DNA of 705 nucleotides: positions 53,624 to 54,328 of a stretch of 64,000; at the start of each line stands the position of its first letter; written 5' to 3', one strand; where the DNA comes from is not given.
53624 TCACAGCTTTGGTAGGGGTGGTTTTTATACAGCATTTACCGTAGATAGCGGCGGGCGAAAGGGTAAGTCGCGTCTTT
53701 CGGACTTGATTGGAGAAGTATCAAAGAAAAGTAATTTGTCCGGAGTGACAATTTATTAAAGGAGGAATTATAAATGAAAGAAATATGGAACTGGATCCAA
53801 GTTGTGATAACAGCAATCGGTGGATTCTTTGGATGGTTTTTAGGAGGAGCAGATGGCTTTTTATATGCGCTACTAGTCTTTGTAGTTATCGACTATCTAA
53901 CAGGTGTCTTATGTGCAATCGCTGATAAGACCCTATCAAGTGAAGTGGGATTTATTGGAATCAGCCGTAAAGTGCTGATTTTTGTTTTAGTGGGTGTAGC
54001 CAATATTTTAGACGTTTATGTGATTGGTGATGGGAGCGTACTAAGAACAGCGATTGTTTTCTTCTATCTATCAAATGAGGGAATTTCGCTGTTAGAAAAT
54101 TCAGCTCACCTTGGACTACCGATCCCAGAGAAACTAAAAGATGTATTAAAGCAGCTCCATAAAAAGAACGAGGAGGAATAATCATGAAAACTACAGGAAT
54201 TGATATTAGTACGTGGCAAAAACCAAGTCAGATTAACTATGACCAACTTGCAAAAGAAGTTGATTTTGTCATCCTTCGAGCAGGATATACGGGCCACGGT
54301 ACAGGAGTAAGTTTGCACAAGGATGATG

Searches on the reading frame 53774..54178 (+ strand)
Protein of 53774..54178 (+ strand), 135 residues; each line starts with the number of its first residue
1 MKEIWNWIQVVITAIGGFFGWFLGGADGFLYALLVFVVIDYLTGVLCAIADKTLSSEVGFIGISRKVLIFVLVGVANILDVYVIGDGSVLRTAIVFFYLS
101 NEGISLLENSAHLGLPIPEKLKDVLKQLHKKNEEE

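Call 58: search_protein_families(library=ncbifam, proteins=[window:53774-54178:+])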
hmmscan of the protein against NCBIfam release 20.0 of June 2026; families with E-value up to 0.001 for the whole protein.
window:53774-54178:+ (135 aa): 2 families
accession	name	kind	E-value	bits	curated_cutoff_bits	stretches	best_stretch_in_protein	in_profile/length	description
TIGR01593.1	holin_tox_secr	subfamily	9.2e-28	96.8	40.2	1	15-134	4-123/128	toxin secretion/phage lysis holin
NF035928.1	holin_1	subfamily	4.1e-08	33.7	150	1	29-130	8-115/117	bacteriophage holin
